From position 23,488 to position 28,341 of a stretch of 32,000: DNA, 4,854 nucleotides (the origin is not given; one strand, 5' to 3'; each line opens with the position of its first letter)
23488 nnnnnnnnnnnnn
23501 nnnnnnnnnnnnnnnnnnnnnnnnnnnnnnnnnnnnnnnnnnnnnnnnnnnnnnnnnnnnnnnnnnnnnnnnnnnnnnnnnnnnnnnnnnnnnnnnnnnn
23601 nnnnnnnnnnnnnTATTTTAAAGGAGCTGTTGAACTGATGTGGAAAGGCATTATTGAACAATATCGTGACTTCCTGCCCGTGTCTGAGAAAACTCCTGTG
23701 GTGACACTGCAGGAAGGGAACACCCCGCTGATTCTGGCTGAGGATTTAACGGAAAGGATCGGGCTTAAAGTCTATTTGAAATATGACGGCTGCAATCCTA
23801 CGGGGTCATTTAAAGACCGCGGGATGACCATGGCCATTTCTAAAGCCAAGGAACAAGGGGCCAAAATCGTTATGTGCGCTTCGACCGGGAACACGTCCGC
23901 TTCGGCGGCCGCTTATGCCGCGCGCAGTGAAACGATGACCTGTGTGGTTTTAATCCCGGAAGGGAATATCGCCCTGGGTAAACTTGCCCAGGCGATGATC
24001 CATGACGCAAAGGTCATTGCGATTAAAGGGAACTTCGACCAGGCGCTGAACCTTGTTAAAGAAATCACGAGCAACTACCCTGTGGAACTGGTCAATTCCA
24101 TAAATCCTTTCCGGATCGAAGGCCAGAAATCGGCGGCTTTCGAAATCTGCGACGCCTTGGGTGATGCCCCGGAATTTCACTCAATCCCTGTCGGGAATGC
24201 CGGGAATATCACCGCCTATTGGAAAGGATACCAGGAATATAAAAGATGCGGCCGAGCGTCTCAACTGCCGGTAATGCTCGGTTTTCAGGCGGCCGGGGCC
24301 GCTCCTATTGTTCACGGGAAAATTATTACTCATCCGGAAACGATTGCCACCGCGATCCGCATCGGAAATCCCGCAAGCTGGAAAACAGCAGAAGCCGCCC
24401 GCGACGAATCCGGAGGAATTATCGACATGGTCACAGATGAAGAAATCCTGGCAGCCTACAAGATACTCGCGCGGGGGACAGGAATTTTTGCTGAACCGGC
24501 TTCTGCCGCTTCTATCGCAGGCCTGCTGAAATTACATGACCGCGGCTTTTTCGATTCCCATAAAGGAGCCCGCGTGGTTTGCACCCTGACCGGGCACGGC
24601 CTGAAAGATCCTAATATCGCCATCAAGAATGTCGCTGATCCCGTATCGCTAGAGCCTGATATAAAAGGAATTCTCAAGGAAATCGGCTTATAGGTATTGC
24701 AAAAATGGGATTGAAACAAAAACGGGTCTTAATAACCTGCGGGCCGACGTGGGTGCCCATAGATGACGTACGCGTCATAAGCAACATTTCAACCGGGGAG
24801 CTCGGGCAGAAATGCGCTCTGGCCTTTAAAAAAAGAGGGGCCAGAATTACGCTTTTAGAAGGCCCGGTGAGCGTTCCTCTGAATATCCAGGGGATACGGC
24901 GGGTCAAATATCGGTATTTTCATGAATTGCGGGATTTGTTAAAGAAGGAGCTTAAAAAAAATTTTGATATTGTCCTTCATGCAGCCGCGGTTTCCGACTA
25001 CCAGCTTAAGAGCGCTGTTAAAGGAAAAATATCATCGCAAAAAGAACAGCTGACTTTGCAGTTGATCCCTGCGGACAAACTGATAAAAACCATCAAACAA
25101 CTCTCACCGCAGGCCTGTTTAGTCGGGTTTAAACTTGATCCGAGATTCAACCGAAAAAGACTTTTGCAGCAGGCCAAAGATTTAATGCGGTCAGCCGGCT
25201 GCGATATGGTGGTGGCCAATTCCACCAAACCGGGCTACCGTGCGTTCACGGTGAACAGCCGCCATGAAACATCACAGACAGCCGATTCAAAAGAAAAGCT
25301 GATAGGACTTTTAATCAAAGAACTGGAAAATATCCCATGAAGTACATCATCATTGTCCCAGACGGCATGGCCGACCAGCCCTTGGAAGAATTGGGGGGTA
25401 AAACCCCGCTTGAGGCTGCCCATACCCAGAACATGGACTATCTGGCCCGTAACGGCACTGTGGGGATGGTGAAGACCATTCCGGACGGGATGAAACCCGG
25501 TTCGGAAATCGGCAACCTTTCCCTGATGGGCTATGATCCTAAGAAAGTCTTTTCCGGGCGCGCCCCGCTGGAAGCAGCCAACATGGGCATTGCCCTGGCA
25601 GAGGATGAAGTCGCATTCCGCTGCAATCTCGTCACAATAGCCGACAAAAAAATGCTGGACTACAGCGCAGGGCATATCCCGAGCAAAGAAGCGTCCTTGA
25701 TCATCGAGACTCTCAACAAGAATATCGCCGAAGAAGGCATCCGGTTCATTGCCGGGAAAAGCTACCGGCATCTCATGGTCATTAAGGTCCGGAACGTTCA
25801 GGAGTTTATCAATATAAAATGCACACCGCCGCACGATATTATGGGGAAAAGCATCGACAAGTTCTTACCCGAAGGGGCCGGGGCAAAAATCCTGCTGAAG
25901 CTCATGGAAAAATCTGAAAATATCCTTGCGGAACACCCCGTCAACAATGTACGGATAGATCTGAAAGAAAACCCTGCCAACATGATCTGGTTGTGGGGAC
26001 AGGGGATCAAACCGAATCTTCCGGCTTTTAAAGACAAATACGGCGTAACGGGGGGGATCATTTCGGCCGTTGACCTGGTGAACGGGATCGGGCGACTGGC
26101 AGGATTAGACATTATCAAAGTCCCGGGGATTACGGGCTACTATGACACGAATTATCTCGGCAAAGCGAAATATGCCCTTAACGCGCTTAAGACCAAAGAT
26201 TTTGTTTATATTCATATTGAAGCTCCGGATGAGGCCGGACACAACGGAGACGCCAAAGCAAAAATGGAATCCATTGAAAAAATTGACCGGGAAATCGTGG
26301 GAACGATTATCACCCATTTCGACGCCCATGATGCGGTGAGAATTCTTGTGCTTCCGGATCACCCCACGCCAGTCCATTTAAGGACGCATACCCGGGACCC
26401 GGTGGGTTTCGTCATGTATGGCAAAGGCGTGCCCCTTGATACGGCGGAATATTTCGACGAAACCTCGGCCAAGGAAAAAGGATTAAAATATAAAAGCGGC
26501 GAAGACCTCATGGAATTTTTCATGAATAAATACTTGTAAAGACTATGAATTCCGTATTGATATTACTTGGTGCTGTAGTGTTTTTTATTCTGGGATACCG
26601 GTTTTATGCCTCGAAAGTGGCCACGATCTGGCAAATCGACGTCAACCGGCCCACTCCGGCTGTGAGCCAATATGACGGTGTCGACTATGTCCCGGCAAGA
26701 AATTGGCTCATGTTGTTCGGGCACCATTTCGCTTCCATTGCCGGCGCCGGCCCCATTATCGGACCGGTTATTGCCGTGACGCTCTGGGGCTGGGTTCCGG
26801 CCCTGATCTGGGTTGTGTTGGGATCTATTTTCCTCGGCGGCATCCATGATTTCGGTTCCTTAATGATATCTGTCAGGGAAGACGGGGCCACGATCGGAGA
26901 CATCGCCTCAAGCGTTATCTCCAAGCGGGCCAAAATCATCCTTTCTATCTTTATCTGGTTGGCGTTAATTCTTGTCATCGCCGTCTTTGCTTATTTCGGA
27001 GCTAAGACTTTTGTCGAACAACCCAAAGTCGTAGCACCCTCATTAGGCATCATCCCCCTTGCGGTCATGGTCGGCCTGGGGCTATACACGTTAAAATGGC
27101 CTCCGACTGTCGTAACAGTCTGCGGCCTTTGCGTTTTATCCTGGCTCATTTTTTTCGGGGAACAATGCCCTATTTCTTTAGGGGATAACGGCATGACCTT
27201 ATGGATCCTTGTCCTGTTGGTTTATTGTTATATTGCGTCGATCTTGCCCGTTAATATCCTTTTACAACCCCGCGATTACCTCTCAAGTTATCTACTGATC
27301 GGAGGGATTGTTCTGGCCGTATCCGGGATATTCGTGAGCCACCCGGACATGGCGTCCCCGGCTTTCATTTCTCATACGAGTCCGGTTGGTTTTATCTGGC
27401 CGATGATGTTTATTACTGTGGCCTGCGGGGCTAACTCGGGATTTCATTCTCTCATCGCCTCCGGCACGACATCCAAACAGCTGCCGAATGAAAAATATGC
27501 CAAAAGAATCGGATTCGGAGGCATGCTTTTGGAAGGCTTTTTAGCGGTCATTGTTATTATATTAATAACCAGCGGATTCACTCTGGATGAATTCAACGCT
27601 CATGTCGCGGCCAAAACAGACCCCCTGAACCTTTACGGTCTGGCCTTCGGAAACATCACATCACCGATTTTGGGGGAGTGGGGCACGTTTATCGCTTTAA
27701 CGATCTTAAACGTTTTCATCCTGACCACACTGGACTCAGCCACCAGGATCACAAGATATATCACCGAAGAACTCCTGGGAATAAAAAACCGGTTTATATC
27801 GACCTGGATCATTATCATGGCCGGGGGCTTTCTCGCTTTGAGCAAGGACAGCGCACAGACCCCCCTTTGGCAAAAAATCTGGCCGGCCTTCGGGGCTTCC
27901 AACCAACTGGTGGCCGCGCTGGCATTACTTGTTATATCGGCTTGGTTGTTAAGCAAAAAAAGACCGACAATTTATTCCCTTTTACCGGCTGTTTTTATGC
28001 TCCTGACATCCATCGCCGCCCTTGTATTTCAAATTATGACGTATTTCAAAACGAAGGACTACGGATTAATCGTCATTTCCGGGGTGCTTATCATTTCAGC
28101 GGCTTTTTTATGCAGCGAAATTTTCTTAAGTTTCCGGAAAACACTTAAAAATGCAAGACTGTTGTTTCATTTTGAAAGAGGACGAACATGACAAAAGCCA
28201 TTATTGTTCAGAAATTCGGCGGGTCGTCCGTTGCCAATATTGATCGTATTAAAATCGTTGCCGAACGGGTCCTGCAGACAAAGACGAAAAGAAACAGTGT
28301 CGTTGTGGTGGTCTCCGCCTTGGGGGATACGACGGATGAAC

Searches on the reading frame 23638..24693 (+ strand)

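Call 70: search_protein_families(library=pfam, proteins=[window:23638-24693:+], max_evalue=0.00001)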
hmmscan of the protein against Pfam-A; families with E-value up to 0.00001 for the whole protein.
window:23638-24693:+ (351 aa): 1 family
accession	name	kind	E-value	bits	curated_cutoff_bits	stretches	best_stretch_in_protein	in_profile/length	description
PF00291.31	PALP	-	8.9e-66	222.6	35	1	22-319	1-295/295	Pyridoxal-phosphate dependent enzyme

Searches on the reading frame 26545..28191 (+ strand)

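Call 70: search_protein_families(library=pfam, proteins=[window:26545-28191:+], max_evalue=0.00001)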
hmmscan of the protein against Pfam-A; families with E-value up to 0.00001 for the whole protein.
window:26545-28191:+ (548 aa): 1 family
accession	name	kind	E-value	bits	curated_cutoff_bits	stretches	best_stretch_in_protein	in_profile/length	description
PF02554.20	CstA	-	2e-130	436.6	27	2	2-342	1-352/560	Carbon starvation protein CstA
